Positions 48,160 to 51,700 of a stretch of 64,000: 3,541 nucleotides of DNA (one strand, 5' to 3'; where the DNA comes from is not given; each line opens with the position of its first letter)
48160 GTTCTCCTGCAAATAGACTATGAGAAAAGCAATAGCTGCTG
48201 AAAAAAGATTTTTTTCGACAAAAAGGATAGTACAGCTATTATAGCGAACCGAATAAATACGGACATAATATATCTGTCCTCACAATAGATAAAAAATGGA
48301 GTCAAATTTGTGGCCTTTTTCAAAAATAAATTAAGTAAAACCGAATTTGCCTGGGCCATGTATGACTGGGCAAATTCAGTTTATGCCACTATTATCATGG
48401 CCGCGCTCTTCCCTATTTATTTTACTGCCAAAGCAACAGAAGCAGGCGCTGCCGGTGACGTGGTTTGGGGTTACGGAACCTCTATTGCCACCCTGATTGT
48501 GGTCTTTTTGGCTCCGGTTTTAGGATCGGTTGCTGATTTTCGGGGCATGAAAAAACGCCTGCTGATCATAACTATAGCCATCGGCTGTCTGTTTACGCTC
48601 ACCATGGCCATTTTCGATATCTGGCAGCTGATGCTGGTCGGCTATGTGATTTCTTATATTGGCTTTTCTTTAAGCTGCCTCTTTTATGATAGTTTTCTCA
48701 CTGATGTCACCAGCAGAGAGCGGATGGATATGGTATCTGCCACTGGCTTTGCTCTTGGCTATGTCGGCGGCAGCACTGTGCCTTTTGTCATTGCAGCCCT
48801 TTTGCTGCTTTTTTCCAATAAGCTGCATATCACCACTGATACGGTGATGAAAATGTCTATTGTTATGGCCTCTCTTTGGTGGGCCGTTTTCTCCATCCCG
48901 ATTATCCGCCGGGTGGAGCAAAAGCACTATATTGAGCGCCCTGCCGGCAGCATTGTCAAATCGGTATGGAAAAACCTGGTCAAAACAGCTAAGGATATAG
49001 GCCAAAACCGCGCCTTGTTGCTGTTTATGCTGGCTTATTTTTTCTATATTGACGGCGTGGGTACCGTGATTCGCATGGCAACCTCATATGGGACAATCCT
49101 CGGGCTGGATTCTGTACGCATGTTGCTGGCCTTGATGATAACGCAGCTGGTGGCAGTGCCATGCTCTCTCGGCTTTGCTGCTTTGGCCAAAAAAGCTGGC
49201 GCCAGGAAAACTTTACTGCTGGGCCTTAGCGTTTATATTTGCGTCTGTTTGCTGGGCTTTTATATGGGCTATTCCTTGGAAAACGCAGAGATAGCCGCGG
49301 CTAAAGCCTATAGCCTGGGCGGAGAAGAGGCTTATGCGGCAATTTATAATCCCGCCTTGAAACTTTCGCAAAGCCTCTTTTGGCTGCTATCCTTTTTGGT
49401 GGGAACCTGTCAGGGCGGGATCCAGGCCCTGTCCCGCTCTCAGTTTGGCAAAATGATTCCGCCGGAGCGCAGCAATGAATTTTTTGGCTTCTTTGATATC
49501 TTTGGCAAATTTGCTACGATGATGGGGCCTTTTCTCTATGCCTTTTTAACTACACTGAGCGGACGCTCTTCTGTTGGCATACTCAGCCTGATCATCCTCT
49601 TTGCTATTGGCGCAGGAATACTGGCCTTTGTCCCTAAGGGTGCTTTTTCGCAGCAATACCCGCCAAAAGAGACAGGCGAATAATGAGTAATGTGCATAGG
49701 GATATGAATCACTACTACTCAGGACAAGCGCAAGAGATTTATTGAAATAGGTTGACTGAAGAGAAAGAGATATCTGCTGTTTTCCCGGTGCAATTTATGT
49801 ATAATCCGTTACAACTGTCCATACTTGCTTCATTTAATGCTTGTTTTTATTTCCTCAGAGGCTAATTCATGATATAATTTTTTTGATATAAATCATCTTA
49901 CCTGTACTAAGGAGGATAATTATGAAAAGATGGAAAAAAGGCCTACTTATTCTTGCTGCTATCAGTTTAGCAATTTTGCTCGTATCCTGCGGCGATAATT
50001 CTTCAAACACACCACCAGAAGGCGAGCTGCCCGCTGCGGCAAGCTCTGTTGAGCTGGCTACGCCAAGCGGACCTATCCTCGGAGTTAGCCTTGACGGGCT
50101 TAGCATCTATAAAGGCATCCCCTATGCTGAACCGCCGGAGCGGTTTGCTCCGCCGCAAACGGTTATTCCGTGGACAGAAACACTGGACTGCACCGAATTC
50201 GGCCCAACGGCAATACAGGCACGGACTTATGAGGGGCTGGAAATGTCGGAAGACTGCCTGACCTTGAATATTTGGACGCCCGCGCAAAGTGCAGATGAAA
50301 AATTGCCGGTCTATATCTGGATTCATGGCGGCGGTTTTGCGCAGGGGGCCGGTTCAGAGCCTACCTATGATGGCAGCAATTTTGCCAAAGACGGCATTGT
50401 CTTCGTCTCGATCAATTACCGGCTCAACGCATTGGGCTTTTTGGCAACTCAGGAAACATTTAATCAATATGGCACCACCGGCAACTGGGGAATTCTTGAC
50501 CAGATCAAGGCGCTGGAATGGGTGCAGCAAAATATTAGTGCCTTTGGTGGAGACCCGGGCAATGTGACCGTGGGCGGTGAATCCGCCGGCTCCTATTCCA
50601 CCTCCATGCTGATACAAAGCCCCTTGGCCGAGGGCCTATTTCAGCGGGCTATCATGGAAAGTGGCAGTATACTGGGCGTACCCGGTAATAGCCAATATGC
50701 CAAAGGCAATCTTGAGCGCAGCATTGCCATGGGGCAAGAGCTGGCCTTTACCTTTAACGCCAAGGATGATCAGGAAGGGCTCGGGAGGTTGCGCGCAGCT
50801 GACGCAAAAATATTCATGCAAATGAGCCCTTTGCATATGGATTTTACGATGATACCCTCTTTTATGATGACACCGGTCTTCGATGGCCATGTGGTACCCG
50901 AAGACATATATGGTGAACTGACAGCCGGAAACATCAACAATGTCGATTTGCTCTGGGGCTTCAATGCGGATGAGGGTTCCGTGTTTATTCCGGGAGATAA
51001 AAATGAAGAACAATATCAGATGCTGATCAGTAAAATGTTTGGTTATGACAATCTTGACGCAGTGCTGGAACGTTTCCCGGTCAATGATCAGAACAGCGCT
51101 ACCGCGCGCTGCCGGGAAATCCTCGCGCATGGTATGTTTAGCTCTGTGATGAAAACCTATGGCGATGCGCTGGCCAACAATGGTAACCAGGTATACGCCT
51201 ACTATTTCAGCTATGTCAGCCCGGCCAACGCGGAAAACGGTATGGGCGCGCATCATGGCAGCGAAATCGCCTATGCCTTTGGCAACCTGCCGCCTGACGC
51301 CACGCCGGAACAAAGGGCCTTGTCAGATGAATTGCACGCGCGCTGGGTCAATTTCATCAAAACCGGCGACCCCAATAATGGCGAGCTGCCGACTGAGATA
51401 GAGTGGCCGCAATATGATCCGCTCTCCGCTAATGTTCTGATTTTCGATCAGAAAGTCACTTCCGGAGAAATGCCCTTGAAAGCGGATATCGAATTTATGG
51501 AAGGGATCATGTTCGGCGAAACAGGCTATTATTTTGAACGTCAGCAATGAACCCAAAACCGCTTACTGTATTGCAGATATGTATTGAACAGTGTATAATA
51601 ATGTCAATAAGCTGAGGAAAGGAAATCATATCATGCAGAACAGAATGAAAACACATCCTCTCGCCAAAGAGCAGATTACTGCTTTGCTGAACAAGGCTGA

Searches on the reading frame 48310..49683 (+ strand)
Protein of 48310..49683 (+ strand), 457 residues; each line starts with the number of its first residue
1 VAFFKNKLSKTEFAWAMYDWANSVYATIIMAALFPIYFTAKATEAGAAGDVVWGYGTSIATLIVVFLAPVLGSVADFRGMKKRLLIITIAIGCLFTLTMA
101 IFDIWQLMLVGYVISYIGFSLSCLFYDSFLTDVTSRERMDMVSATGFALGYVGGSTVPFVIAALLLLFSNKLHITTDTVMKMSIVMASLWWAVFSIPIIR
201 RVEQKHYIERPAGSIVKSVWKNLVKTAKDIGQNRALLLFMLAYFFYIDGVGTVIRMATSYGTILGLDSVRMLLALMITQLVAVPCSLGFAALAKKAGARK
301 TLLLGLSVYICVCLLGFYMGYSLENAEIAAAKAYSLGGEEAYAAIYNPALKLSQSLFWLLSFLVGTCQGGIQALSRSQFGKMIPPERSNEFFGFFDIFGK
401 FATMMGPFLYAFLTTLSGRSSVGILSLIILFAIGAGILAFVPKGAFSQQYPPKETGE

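Call 34: search_protein_families(library=pfam, proteins=[window:48310-49683:+], max_evalue=0.001)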
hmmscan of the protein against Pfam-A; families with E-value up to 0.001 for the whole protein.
window:48310-49683:+ (457 aa): 2 families
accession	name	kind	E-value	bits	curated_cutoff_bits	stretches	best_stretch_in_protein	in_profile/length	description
PF11700.14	ATG22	-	3.3e-48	165.1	24.1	2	137-442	188-473/482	Vacuole effluxer Atg22 like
PF07690.21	MFS_1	-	2.2e-18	66.7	33.4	2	53-329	34-298/347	Major Facilitator Superfamily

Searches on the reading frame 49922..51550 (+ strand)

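Call 34: search_protein_families(library=pfam, proteins=[window:49922-51550:+], max_evalue=0.001)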
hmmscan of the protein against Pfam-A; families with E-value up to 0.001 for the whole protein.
window:49922-51550:+ (542 aa): 3 families
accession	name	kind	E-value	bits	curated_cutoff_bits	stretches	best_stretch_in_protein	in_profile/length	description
PF00135.34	COesterase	-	7.5e-106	355.5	27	1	44-513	4-501/515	Carboxylesterase family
PF20434.5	BD-FAE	-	3.2e-11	43.6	26.8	1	115-229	1-105/215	BD-FAE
PF07859.19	Abhydrolase_3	-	7.1e-07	29.6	25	1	132-232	2-90/210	alpha/beta hydrolase fold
